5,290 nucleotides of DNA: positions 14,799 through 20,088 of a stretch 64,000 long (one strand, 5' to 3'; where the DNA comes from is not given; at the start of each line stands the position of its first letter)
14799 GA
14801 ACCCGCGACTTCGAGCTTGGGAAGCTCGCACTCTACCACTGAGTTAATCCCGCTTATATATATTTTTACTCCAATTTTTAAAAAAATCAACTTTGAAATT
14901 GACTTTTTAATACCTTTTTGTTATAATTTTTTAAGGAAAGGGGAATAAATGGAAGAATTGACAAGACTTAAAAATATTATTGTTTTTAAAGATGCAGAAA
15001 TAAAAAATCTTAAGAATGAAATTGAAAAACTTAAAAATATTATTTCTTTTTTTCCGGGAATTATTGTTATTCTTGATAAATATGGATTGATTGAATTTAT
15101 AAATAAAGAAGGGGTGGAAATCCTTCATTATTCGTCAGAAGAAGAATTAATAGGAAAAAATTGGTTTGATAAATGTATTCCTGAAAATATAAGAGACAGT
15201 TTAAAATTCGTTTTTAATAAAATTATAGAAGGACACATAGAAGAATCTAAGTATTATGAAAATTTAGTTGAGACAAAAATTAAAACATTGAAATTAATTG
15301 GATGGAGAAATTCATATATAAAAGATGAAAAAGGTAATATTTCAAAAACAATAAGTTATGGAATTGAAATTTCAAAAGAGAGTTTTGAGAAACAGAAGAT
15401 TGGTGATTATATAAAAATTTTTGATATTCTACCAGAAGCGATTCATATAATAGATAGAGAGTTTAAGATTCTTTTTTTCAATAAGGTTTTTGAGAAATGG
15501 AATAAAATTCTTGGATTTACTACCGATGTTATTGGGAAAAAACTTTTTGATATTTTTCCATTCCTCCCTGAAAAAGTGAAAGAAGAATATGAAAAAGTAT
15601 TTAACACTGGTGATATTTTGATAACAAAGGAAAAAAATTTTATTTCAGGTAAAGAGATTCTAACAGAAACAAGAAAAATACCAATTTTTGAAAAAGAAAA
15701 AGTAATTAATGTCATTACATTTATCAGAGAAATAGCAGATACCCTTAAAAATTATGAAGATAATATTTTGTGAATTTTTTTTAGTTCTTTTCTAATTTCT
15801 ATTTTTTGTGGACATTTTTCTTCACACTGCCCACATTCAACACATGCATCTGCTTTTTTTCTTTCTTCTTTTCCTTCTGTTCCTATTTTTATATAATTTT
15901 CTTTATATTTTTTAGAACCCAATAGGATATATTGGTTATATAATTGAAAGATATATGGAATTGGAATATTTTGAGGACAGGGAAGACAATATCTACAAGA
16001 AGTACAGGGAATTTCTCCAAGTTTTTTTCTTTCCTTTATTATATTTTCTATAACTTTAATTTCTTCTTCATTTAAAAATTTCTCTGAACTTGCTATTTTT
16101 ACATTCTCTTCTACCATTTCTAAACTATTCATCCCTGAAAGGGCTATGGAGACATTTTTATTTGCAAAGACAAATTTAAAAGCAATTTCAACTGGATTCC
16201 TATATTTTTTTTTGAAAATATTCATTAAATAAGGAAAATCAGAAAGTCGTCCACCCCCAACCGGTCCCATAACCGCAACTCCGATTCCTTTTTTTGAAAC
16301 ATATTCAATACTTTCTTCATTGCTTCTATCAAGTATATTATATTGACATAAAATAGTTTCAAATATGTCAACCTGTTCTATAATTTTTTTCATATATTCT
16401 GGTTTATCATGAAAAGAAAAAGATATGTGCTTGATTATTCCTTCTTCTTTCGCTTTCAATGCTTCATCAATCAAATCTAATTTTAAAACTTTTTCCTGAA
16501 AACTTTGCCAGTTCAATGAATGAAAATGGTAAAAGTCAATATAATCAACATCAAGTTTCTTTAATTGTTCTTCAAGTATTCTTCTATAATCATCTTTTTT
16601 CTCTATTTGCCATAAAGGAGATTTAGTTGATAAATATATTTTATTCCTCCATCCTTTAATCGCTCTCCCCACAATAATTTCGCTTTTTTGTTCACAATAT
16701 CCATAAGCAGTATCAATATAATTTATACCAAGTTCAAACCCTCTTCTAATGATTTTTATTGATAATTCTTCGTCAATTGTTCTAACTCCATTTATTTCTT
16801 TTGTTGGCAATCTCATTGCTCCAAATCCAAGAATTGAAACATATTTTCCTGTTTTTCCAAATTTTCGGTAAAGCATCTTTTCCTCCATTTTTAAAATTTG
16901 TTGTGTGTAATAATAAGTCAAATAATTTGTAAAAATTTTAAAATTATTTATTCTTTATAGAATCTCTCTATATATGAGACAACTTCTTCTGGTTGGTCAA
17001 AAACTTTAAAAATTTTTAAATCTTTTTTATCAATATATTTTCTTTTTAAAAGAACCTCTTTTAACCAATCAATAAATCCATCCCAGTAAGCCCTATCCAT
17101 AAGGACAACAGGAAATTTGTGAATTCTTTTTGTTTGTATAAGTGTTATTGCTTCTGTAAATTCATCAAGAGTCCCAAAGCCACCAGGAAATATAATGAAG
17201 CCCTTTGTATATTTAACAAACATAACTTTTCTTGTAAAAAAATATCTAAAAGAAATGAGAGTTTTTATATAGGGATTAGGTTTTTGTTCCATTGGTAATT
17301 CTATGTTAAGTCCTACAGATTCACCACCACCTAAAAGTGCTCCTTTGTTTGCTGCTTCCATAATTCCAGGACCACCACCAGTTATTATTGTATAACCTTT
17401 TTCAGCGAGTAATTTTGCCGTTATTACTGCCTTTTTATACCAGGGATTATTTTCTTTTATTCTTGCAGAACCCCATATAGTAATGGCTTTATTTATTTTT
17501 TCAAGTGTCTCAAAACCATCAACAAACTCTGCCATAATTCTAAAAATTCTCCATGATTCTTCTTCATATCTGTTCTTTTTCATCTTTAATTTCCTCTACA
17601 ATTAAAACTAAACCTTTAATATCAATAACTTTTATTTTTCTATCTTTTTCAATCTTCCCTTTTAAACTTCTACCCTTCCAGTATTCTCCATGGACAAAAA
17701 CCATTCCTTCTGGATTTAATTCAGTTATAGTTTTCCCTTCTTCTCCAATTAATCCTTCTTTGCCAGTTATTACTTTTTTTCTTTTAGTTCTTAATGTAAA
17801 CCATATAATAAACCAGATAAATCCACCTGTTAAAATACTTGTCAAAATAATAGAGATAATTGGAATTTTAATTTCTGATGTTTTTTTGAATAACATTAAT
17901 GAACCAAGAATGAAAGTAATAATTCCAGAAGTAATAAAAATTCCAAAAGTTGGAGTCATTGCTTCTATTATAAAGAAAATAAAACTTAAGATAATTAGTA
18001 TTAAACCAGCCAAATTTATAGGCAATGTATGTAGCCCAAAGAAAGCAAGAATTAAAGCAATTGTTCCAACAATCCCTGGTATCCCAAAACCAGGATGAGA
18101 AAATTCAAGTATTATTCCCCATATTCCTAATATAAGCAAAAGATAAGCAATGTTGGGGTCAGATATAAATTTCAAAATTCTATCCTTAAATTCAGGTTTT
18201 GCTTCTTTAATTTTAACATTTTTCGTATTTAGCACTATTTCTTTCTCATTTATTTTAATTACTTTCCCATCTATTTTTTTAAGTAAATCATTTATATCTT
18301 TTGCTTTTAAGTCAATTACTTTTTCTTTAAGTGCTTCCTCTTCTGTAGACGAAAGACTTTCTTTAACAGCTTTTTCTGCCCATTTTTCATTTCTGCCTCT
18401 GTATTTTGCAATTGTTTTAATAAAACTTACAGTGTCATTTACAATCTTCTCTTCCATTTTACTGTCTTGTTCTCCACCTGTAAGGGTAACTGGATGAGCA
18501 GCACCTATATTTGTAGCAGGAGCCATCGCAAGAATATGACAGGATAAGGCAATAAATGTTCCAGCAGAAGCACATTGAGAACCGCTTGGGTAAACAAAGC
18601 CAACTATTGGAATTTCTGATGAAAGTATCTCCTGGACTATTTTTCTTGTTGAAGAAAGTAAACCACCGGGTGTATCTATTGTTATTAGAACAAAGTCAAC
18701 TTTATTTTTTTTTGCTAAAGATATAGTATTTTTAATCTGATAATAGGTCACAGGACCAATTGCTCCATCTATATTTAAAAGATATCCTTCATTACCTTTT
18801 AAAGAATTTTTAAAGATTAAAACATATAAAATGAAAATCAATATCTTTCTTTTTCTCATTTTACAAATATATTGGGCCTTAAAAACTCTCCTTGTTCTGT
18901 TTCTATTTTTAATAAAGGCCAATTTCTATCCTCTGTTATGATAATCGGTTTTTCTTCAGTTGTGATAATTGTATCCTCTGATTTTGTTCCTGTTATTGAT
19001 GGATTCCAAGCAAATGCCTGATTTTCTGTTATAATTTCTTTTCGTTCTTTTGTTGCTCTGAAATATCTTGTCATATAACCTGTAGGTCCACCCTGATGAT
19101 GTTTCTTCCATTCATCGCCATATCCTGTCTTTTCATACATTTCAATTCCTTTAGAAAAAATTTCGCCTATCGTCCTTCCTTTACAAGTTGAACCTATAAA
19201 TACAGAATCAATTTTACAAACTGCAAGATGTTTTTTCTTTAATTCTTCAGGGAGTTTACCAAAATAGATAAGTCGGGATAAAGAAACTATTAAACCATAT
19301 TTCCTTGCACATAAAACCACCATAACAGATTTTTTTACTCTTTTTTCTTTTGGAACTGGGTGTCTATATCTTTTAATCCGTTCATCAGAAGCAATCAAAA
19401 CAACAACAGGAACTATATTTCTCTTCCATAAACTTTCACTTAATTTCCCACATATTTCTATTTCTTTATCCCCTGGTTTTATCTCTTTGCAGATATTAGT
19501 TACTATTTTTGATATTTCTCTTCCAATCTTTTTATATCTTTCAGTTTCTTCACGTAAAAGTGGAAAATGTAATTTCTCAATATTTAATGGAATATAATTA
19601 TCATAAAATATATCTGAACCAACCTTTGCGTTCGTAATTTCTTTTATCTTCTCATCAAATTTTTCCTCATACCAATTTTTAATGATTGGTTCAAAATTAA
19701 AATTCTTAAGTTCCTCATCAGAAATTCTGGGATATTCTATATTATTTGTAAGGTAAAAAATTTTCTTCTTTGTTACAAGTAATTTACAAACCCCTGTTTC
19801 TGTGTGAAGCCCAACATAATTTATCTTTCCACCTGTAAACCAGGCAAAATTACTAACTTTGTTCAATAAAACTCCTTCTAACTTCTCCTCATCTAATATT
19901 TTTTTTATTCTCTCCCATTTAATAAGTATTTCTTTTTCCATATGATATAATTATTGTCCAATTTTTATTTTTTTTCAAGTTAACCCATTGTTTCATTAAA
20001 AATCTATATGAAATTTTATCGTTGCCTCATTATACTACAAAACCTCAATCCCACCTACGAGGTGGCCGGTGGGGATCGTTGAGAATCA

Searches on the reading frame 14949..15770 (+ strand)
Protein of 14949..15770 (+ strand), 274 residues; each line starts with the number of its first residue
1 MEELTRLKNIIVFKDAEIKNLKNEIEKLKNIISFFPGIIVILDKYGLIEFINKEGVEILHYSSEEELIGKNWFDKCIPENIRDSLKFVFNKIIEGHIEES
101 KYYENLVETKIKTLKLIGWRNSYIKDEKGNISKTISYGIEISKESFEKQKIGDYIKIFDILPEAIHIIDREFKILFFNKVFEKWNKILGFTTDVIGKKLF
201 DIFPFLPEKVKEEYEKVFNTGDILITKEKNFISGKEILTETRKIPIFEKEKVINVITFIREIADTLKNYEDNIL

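Call 48: search_protein_families(library=pfam, proteins=[window:14949-15770:+], max_evalue=0.00001)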
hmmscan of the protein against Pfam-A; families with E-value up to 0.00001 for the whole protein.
window:14949-15770:+ (274 aa): 4 families
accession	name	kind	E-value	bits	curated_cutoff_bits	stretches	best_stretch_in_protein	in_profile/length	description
PF08448.16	PAS_4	-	7.2e-12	46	23.1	1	158-264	1-107/110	PAS fold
PF13426.13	PAS_9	-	9.6e-11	42.3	27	1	162-262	1-101/103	PAS domain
PF00989.32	PAS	-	1.3e-10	41.7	22.6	0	27-97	2-71/113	PAS fold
PF13188.13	PAS_8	-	2.3e-09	37.3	21.8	0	26-85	1-58/65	PAS domain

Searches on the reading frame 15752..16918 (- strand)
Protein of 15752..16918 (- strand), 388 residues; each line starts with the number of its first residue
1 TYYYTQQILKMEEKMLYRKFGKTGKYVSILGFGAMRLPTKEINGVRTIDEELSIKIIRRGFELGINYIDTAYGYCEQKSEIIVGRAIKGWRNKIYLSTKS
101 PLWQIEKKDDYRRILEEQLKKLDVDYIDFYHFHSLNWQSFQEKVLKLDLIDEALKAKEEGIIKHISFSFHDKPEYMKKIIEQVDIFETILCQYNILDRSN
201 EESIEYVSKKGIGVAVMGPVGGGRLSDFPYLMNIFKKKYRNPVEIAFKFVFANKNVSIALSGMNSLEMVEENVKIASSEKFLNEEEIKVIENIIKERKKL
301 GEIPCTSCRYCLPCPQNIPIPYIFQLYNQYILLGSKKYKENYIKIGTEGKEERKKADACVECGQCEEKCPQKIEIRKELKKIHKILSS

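Call 48: search_protein_families(library=pfam, proteins=[window:15752-16918:-], max_evalue=0.00001)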
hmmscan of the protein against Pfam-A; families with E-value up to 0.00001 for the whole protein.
window:15752-16918:- (388 aa): 6 families
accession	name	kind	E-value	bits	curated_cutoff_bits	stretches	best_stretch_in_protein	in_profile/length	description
PF00248.27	Aldo_ket_red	-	1.6e-39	136.1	24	1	30-294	2-290/291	Aldo/keto reductase family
PF13534.11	Fer4_17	-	6e-08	33.6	22.2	1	305-373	2-60/61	4Fe-4S dicluster domain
PF13187.11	Fer4_9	-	2.8e-07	30.9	27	1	305-372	2-50/52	4Fe-4S dicluster domain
PF13183.11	Fer4_8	-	5.4e-07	30.5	27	1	305-373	5-68/68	4Fe-4S dicluster domain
PF13746.11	Fer4_18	-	2.8e-06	27.9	27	0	334-380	34-82/114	4Fe-4S dicluster domain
PF13237.11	Fer4_10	-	3.3e-06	27.4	25.5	1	303-370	7-53/53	4Fe-4S dicluster domain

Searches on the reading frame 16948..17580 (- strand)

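Call 48: search_protein_families(library=pfam, proteins=[window:16948-17580:-], max_evalue=0.00001)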
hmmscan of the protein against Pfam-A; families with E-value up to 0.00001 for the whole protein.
window:16948-17580:- (210 aa): 2 families
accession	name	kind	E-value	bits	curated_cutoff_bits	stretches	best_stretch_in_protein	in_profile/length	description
PF03641.19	Lysine_decarbox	-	2.9e-35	121.8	27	1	74-203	1-130/131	Possible lysine decarboxylase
PF18306.6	LDcluster4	-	2.4e-16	60.2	26.3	1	32-146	3-115/151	SLOG cluster4 family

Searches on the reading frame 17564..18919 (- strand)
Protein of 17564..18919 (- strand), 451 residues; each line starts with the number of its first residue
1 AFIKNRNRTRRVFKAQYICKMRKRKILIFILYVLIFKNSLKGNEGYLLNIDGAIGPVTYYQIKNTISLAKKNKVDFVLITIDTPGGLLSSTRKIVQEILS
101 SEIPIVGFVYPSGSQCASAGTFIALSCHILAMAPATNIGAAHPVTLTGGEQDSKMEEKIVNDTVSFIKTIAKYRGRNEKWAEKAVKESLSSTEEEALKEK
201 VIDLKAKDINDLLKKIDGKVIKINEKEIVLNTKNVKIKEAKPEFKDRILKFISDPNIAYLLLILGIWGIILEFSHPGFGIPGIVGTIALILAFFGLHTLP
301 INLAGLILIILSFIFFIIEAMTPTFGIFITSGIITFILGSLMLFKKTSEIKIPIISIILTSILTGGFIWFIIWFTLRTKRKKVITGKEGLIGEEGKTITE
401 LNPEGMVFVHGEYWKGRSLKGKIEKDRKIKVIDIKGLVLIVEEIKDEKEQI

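Call 48: search_protein_families(library=pfam, proteins=[window:17564-18919:-], max_evalue=0.00001)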
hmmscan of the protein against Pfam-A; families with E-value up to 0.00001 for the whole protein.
window:17564-18919:- (451 aa): 3 families
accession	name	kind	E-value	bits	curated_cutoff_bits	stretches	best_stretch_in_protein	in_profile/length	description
PF24961.1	NfeD_membrane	-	3.4e-27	95.3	26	1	256-372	1-118/119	NfeD integral membrane domain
PF25145.1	NfeD1b_N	-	2e-22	80.2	40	1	46-238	3-187/189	NfeD1b, N-terminal domain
PF01957.25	NfeD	-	4.7e-16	59.2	29.1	1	388-442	2-56/57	NfeD-like C-terminal, partner-binding domain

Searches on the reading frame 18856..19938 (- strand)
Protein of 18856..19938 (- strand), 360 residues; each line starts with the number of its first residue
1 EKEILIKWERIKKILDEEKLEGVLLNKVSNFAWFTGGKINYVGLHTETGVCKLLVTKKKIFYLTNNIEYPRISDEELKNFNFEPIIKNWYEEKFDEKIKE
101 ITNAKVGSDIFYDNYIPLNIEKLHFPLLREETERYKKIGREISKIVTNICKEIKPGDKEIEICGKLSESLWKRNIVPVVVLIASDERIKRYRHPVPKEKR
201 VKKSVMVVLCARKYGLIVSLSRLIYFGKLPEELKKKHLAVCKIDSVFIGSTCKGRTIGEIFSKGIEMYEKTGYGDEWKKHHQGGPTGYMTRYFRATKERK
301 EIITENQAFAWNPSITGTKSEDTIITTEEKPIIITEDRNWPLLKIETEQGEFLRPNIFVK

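Call 48: search_protein_families(library=pfam, proteins=[window:18856-19938:-], max_evalue=0.00001)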
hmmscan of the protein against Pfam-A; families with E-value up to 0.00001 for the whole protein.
window:18856-19938:- (360 aa): 1 family
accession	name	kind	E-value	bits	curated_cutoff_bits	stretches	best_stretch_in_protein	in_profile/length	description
PF00557.29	Peptidase_M24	-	3.7e-06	27.3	23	1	134-328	2-208/208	Metallopeptidase family M24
